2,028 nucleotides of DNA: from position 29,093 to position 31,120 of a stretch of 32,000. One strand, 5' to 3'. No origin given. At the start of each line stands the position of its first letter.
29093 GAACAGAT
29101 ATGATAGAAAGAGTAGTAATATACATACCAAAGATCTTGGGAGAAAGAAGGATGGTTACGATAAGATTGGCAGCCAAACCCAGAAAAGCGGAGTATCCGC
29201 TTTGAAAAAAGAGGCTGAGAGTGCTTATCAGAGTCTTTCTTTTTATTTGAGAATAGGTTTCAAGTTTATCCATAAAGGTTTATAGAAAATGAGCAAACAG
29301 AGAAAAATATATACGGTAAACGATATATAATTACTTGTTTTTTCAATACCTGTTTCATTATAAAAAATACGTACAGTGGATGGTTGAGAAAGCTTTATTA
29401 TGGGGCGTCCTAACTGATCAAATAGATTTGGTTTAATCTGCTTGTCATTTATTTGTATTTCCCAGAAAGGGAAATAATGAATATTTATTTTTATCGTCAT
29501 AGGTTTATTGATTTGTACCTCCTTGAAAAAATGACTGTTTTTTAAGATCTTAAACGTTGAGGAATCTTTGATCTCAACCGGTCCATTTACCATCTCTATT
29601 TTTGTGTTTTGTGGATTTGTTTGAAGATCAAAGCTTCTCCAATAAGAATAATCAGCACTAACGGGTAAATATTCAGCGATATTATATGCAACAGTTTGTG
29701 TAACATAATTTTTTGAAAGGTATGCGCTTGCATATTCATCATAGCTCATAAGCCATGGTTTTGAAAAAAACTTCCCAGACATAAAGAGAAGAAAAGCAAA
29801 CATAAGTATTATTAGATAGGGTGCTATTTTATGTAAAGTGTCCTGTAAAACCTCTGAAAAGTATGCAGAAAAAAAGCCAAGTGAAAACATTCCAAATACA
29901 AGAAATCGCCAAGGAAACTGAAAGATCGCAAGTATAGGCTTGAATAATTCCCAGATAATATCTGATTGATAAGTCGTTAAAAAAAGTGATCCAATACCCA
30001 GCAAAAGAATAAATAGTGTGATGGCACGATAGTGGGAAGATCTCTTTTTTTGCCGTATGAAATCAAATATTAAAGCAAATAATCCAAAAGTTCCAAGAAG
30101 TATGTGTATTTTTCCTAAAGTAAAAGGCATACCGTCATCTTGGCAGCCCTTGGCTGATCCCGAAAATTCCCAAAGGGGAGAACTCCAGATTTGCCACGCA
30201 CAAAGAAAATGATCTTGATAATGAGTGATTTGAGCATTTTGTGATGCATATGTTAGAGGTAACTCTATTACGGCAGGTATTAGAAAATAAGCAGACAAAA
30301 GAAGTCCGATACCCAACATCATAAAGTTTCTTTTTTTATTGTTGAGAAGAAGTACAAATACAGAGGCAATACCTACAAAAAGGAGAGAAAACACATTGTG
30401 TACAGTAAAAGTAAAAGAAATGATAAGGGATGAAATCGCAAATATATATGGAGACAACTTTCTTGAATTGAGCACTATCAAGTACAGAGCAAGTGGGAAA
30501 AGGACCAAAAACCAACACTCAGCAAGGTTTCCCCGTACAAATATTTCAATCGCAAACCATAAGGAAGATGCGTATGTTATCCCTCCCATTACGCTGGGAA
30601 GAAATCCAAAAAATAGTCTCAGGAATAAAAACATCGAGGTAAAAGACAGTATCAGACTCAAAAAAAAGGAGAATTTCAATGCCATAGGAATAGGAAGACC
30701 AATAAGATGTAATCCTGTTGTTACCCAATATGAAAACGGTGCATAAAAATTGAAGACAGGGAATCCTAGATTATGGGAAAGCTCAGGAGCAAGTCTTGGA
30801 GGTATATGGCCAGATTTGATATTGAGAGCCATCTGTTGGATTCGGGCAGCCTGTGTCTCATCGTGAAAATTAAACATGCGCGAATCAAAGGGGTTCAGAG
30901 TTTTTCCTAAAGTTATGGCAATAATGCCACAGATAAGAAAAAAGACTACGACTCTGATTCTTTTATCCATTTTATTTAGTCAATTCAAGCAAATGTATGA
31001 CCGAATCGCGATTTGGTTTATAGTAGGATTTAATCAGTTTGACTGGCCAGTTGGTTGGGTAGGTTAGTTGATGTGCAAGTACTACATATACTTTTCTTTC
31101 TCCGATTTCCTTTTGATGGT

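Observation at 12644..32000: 19-kb envelope-glycosylation island packed with nine GT-C-type membrane proteins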

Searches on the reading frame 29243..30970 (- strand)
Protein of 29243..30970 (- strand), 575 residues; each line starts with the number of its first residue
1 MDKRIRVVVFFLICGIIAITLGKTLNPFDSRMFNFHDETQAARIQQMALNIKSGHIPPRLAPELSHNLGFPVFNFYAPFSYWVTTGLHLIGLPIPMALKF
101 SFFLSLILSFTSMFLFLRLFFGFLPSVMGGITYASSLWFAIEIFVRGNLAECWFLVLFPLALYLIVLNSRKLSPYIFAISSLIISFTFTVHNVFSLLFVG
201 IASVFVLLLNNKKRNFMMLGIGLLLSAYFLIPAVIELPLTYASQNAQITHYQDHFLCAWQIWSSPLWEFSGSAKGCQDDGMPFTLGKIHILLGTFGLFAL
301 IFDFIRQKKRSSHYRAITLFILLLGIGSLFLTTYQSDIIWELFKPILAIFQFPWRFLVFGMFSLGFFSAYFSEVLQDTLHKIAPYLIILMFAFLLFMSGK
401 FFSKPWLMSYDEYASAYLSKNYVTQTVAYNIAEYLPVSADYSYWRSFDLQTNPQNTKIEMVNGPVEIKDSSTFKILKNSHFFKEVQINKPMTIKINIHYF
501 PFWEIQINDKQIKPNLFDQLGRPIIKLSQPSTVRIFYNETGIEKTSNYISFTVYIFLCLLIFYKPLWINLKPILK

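Call 5: search_protein_families(library=pfam, max_evalue=0.01, proteins=[window:29246-30970:-])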
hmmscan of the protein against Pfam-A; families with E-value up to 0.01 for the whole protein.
window:29246-30970:- (575 aa): 0 families

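Call 9: search_protein_families(library=pfam, max_evalue=10, proteins=[window:29246-30970:-])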
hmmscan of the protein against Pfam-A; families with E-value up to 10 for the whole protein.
window:29246-30970:- (575 aa): 1 family
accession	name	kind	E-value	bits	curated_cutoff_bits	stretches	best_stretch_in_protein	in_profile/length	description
PF10131.15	PTPS_related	-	8.2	5.2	26.4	0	73-395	1-300/621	6-pyruvoyl-tetrahydropterin synthase related domain; membrane protein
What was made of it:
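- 29243..30970 (-): M8, GT-C clan protein of the PTPS_related (PF10131) type. Its own Pfam score is only E=8.2 (call 9).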

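Call 10: search_protein_families(library=ncbifam, max_evalue=1, proteins=[window:29246-30970:-])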
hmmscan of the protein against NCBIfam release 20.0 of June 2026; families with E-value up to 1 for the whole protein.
window:29246-30970:- (575 aa): 0 families

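Call 11: find_encoding_contigs(protein=window:29243-30970:-, flank=10000, max_places=6)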
Protein window:29243-30970:- (575 aa): 24 contigs read that carry it; 1 place shown.
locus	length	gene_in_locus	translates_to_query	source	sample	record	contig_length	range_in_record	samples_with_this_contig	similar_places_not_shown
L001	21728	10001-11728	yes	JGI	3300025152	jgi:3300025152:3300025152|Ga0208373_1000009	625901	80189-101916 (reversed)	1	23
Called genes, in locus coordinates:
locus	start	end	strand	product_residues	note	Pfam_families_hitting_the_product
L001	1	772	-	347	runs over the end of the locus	-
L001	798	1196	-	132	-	PF22381:Staph_reg_Sar_Rot (weak), PF13463:HTH_27 (weak), PF01047:MarR (faint)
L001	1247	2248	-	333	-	-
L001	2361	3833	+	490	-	PF13231:PMT_2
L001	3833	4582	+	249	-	PF00535:Glycos_transf_2, PF10111:Glyco_tranf_2_2 (weak)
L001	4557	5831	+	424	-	PF13231:PMT_2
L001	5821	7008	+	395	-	PF13231:PMT_2 (weak)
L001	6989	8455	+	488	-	PF02366:PMT (weak)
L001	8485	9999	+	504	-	PF13231:PMT_2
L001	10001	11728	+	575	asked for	-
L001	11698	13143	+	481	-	PF01943:Polysacc_synt, PF13440:Polysacc_synt_3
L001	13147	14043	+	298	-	PF00535:Glycos_transf_2 (faint)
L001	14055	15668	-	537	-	-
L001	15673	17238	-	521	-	-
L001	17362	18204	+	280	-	PF00535:Glycos_transf_2 (weak), PF13641:Glyco_tranf_2_3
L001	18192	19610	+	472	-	PF09852:DUF2079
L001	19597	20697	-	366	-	PF26314:MptA_B_family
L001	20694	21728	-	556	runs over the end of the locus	-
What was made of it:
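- On MptA/MptB alpha-mannosyltransferase family (M4): PF26314 is recorded for the protein (call 11), but that model is not in the local Pfam copy.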

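Call 16: find_homologous_proteins(query=window:29246-30970:-)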
Query window:29246-30970:- (575 aa): 478 proteins with E <= 0.001 among 8000 candidates; the best 120 are listed.
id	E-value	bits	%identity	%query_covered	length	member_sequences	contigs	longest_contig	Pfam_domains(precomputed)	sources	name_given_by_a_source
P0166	0.0e+0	1289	100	100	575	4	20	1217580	-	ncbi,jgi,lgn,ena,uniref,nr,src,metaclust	ncbi:hypothetical protein A2334_04170 [Candidatus Roizmanbacteria bacterium RIFOXYB2_FULL_38_10]|uni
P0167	5.5e-240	816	63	100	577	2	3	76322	-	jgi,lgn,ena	jgi:hypothetical protein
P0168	8.4e-240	816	63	100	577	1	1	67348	-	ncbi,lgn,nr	ncbi:hypothetical protein HZC27_02825 [Candidatus Roizmanbacteria bacterium]|nr:hypothetical protein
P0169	4.8e-238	810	64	100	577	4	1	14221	-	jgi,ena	-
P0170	7.5e-238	809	63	100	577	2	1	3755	-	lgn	-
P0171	3.0e-233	794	62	100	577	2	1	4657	-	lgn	-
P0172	1.2e-232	792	62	99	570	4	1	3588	-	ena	-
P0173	4.5e-213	727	56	100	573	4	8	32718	PF10131.16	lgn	-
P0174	6.4e-200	684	55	97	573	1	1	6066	-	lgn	-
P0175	2.9e-196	672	55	96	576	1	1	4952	-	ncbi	-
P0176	1.0e-190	653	53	99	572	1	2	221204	-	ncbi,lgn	-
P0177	2.6e-184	632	51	99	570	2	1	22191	-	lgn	-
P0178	5.1e-184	631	51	98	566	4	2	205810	-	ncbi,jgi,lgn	jgi:hypothetical protein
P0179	9.7e-184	630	50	99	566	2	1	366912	-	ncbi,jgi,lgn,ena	ncbi:MAG: hypothetical protein WC489_01885 [Patescibacteria group bacterium]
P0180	1.7e-177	610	49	100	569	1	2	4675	PF10131.16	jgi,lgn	-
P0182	1.1e-173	597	52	99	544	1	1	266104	PF10131.16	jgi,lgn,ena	-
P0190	3.0e-168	579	50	99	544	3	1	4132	PF10131.16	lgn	-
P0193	1.4e-155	537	47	99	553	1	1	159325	PF10131.16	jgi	jgi:hypothetical protein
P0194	9.0e-155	535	45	94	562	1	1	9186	PF10131.16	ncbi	-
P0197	3.3e-150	520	44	98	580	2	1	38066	PF10131.16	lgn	-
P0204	1.8e-147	511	45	99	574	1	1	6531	PF10131.16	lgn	-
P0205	2.1e-147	510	45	100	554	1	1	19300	PF10131.16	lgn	-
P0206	2.1e-147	510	46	96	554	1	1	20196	PF10131.16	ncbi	-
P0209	1.9e-146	507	44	98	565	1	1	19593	PF10131.16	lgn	-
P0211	4.2e-146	506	46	97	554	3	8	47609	PF10131.16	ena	-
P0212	4.6e-146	506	47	96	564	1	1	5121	PF10131.16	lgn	-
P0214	6.4e-146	506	44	99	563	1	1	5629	PF10131.16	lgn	-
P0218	4.3e-145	503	46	98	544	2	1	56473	PF10131.16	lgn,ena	-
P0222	9.7e-145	502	46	97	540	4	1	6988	PF10131.16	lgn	-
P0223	1.1e-144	501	46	99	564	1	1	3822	PF10131.16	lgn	-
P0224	1.2e-144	501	44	100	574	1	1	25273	PF10131.16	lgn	-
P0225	1.2e-144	501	45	98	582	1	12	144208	PF10131.16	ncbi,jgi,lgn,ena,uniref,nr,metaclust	ncbi:hypothetical protein A3F03_00625 [Candidatus Roizmanbacteria bacterium RIFCSPHIGHO2_12_FULL_41_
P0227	2.6e-144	500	46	97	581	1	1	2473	PF10131.16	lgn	-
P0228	2.6e-144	500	46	97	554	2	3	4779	PF10131.16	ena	-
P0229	3.0e-144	500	45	98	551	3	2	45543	PF10131.16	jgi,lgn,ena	-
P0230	3.6e-144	500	42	98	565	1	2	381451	PF10131.16,PF13231.13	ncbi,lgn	-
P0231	3.8e-144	500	46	95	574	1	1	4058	PF10131.16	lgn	-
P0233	5.3e-144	499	46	99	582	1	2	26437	PF10131.16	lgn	-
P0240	6.8e-143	496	45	97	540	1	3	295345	PF10131.16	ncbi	-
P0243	1.2e-142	495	44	99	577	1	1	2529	PF10131.16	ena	-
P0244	1.5e-142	494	45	94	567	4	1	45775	PF10131.16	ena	-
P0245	2.4e-142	494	44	94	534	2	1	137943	PF10131.16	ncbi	-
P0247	2.9e-142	493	44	99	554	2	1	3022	PF10131.16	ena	-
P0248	3.9e-142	493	46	94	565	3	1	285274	PF10131.16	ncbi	-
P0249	4.1e-142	493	47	95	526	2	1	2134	PF10131.16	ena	-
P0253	1.9e-141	491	45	99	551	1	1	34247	PF10131.16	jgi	jgi:hypothetical protein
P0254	1.9e-141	491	44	96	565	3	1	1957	PF14268.12,PF10131.16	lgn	-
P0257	8.5e-141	489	44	97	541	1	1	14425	PF10131.16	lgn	-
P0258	1.0e-140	488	42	96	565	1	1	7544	PF10131.16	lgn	-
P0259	1.3e-140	488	41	99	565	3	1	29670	PF10131.16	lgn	-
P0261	1.8e-140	488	46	97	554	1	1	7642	PF10131.16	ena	-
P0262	2.7e-140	487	44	99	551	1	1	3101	PF10131.16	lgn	-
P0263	3.9e-140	486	44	97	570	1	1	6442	PF10131.16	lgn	-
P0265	4.4e-140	486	44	98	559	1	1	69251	PF10131.16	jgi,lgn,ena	-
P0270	3.7e-139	483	44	99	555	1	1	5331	PF10131.16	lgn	-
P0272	5.8e-139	483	44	99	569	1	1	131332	PF10131.16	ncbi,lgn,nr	ncbi:hypothetical protein HGA88_00755 [Candidatus Roizmanbacteria bacterium]|nr:hypothetical protein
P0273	7.3e-139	482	43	95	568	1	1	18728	PF10131.16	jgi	-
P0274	8.0e-139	482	42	96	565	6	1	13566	PF14268.12,PF10131.16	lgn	-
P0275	8.4e-139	482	45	94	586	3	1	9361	PF10131.16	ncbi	-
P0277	1.9e-138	481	44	95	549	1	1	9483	PF10131.16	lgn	-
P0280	6.7e-138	479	44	97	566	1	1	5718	PF10131.16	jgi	jgi:hypothetical protein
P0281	7.6e-138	479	42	98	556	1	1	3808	PF10131.16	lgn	-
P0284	1.7e-137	478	43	97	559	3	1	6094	PF10131.16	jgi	-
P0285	1.8e-137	478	44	95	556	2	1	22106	PF10131.16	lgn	-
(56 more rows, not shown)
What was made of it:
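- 29243..30970 (-): About half of the listed homologues, at roughly 41-56% identity, carry PF10131, and a few carry PMT_2 (call 16). It is 100% identical to A2334_04170 of Candidatus Roizmanbacteria RIFOXYB2_FULL_38_10 (call 16).
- On GT-C superfamily (fold/clan level), all nine window membrane proteins: M8: homologues carry PF10131 (call 16).
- On PTPS_related PF10131 (M8): About half of the listed homologues, at roughly 41-56% identity, do carry PF10131 (call 16).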

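Call 23: search_protein_families(library=pfam, max_evalue=0.1, proteins=[L001:2361-3830:+, L001:3833-4579:+, L001:4557-5828:+, L001:5821-7005:+, L001:6989-8452:+, L001:8485-9996:+, L001:1250-2470:-, L001:801-1196:-])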
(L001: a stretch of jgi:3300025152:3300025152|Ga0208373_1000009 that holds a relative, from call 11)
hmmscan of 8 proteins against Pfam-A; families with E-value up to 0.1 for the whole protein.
L001:2361-3830:+ (490 aa): 1 family
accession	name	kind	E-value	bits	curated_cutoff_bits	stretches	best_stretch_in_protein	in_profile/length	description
PF13231.12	PMT_2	-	1.8e-09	38.5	26.1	1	74-225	4-156/160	Dolichyl-phosphate-mannose-protein mannosyltransferase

L001:3833-4579:+ (249 aa): 4 families
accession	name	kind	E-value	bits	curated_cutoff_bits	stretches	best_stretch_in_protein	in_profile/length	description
PF00535.33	Glycos_transf_2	-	5.3e-25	88.7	23.3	1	4-167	1-164/168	Glycosyl transferase family 2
PF10111.15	Glyco_tranf_2_2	-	1.9e-06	28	27.3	1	4-108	1-104/276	Glycosyltransferase like family 2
PF13641.12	Glyco_tranf_2_3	-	0.0031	18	27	1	3-95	3-96/230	Glycosyltransferase like family 2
PF13704.12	Glyco_tranf_2_4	-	0.022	15.7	27.5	1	23-95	6-81/98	Glycosyl transferase family 2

L001:4557-5828:+ (424 aa): 1 family
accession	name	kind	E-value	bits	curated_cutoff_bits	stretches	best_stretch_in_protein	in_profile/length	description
PF13231.12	PMT_2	-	6.4e-12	46.4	26.1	1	65-226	2-154/160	Dolichyl-phosphate-mannose-protein mannosyltransferase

L001:5821-7005:+ (395 aa): 1 family
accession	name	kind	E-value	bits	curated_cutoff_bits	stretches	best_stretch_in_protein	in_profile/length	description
PF13231.12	PMT_2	-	3.7e-07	30.9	26.1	1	86-232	1-148/160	Dolichyl-phosphate-mannose-protein mannosyltransferase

L001:6989-8452:+ (488 aa): 2 families
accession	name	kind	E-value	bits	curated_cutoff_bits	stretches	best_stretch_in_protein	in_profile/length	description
PF02366.24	PMT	-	1.6e-06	28.3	22.7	1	41-161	32-155/245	Dolichyl-phosphate-mannose-protein mannosyltransferase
PF17955.6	Cas6b_N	-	0.037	14.5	25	1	227-242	47-62/105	Cas6b N-terminal domain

L001:8485-9996:+ (504 aa): 1 family
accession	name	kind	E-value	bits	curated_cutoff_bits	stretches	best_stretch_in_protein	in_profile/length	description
PF13231.12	PMT_2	-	1.5e-08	35.5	26.1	1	74-229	4-153/160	Dolichyl-phosphate-mannose-protein mannosyltransferase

L001:1250-2470:- (407 aa): 0 families

L001:801-1196:- (132 aa): 11 families
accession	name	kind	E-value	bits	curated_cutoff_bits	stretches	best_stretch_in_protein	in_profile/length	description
PF22381.2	Staph_reg_Sar_Rot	-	1.3e-06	28.9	27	1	34-99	18-85/85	Transcriptional regulator SarA/Rot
PF13463.12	HTH_27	-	1.4e-06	28.9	22.2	1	31-92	4-68/68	Winged helix DNA-binding domain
PF01047.28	MarR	-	2.2e-05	24.7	24.6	1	34-84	7-59/59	MarR family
PF13601.12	HTH_34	-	0.00025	21.6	27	1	34-105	4-78/80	Winged helix DNA-binding domain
PF24270.1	HTH_Cmi2_C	-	0.0005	20.8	27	1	24-76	69-121/125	Cmi2, C-terminal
PF25212.1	HVO_A0114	-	0.005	17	27.6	1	41-85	34-78/84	HVO_A0114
PF01022.26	HTH_5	-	0.034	14.5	22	1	35-75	7-47/47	Bacterial regulatory protein, arsR family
PF22979.2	HTH_69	-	0.056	13.8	27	1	42-77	25-60/69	Winged helix-turn-helix domain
PF22665.2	DUF6293_C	-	0.06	14.2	27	0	64-94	68-96/101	DUF6293 C-terminal winged helix domain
PF18026.6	Exog_C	-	0.089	13.2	29.5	0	9-20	6-17/49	Endo/exonuclease (EXOG) C-terminal domain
PF03551.20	PadR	-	0.092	13.2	27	0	59-97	33-74/75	Transcriptional regulator PadR-like family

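Call 24: search_protein_families(library=ncbifam, max_evalue=0.01, proteins=[L001:3833-4579:+, L001:1250-2470:-])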
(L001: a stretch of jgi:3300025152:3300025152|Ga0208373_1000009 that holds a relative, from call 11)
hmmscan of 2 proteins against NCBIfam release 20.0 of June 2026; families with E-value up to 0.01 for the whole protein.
L001:3833-4579:+ (249 aa): 23 families
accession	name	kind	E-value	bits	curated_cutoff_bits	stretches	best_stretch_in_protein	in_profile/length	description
NF047588.1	GlcsyltransPgfSStrep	equivalog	2.4e-22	79.5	500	1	1-182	1-178/308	glycosyltransferase PgfS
NF007986.1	PRK10714.1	equivalog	2.5e-16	59.6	529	1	3-165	8-167/316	undecaprenyl-phosphate 4-deoxy-4-formamido-L-arabinose transferase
TIGR03937.1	PgaC_IcaA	equivalog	7e-16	58.2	422.3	1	2-117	46-157/407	poly-beta-1,6-N-acetyl-D-glucosamine synthase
NF007482.0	PRK10073.1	equivalog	1.4e-14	53.9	423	1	2-118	7-119/334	glycosyltransferase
NF041391.1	DPhHxTase_Halo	equivalog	3.4e-13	49.1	375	1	9-168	3-151/213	dolichyl-phosphate hexose transferase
TIGR04182.1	glyco_TIGR04182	equivalog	2.1e-12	47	325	1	3-169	2-158/293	S-layer glycoprotein N-glycosyltransferase AglJ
NF041875.1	EPS_EpsD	equivalog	4.6e-12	46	370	1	3-99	1-93/325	exopolysaccharide biosynthesis glycosyltransferase EpsD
TIGR04283.1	glyco_like_mftF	equivalog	1.2e-11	44.7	182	1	3-110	1-97/221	TIGR04283 family arsenosugar biosynthesis glycosyltransferase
NF010496.0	PRK13915.1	equivalog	9.9e-11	41.3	262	1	2-99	32-130/307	glucosyl-3-phosphoglycerate synthase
TIGR04242.1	nodulat_NodC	equivalog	1.3e-10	40.8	550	1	3-111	50-157/395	chitooligosaccharide synthase NodC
NF038302.1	EPS_HpsE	equivalog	1.4e-10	40.7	300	1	2-95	2-96/307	hormogonium polysaccharide biosynthesis glycosyltransferase HpsE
TIGR03111.1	glyc2_xrt_Gpos1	hypoth_equivalog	8e-10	38.1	363.95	1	2-116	50-162/439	TIGR03111 family XrtG-associated glycosyltransferase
NF058614.1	PPMAGASynPpgS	equivalog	2.1e-09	37.1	370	1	5-168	4-163/226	polyprenyl-phospho-N-acetylgalactosaminyl synthase PpgS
NF047683.1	TeichurnBiosyTuaG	equivalog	1.6e-07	31.2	400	1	2-109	7-110/252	teichuronic acid biosynthesis protein TuaG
TIGR03965.1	mycofact_glyco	equivalog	1.6e-06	27.3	280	1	3-97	76-166/467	mycofactocin biosynthesis glycosyltransferase MftF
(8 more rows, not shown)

L001:1250-2470:- (407 aa): 1 family
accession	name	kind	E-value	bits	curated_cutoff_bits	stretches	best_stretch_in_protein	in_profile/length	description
NF046093.1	AZOBR_p60025_fam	subfamily_domain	3.3e-09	36.3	150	1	37-257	7-229/232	AZOBR_p60025 family cell surface glycopolymer formation protein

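Call 43: search_solved_structures(query=L001:3833-4579:+, max_evalue=0.001)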
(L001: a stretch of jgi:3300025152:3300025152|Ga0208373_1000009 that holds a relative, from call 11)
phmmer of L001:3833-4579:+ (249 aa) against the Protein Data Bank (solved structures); distinct sequences matched with E-value up to 0.001: 21.
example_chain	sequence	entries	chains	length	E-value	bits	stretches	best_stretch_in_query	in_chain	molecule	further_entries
5mlz_A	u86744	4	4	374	1.2e-20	77.3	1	1-165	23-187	Dolichol monophosphate mannose synthase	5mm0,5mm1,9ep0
9bhc_C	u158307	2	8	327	1.9e-11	47.2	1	3-133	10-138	Undecaprenyl-phosphate 4-deoxy-4-formamido-L-arabinose transferase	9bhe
8vxh_A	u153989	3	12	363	2.4e-11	46.9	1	3-133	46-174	Undecaprenyl-phosphate 4-deoxy-4-formamido-L-arabinose transferase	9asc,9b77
9hwj_A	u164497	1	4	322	4.4e-11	46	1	3-125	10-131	Undecaprenyl-phosphate 4-deoxy-4-formamido-L-arabinose transferase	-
5ekp_C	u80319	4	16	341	2.1e-10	43.8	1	3-167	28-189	Uncharacterized glycosyltransferase sll0501 | Glycosyltransferase sll0501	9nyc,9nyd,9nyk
5eke_A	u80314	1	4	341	2.1e-10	43.8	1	3-167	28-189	Uncharacterized glycosyltransferase sll0501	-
9nye_A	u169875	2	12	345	2.1e-10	43.8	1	3-167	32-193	Glycosyltransferase sll0501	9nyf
6yv7_B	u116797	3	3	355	3.5e-07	33.2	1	3-103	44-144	Glycosyl transferase, family 2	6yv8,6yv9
6yv7_A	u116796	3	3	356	3.5e-07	33.2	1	3-103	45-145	Glycosyl transferase, family 2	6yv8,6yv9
5hea_A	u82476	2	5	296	2.6e-06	30.4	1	3-124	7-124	Putative glycosyltransferase (GalT1)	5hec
3bcv_A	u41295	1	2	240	1e-05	28.5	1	3-96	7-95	Putative glycosyltransferase protein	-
8vh7_A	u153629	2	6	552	2.1e-05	27.4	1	31-110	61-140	Heparosan synthase B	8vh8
8viw_A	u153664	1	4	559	2.2e-05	27.4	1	31-110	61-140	Heparosan synthase B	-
4y6n_A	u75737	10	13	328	2.3e-05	27.3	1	2-99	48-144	Glucosyl-3-phosphoglycerate synthase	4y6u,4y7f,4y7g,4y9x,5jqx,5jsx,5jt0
2z87_A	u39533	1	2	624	2.3e-05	27.3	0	3-94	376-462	Chondroitin synthase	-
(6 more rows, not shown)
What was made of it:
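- On Polyprenyl-phosphate glycosyltransferase (DPM1/DPMS/GtrB/ArnC) for the GT2 beyond the window edge: The best PDB hits are DPMS 5mlz (1.2e-20), ArnC and GtrB sll0501 (call 43).
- Closest known: Two- or three-component polyprenyl-phosphate-sugar modification systems. Same: PPS matches ArnC and GtrB (call 43).
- Its best NCBIfam relatives are PgfS, ArnC, dolichyl-phosphate hexose transferase, AglJ and PpgS (calls 24, 43). The genes are linked to a polyprenyl-phosphate-sugar synthase (call 43).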

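Call 63: search_protein_families(library=pfam, max_evalue=1, proteins=[L001:2-772:-])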
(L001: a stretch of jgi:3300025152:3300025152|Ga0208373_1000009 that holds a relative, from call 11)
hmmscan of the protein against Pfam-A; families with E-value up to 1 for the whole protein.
L001:2-772:- (257 aa): 3 families
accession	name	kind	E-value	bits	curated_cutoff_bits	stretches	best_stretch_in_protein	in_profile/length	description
PF16576.10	HlyD_D23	-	2.1e-09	37.4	30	1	49-245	2-185/214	Barrel-sandwich domain of CusB or HlyD membrane-fusion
PF13437.12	HlyD_3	-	3.3e-05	25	22.2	1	171-250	3-82/106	HlyD family secretion protein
PF13533.13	Biotin_lipoyl_2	-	0.039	14.3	29.8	1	66-88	2-24/32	Biotin-lipoyl like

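Call 66: search_solved_structures(query=A4, max_evalue=1)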
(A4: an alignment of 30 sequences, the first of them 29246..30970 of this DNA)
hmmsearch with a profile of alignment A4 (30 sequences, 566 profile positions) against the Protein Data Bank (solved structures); distinct sequences matched with E-value up to 1: 1.
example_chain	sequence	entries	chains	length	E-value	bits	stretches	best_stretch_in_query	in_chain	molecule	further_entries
9wyu_A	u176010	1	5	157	0.52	12.3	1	401-484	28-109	Anti-Parallel Protein 10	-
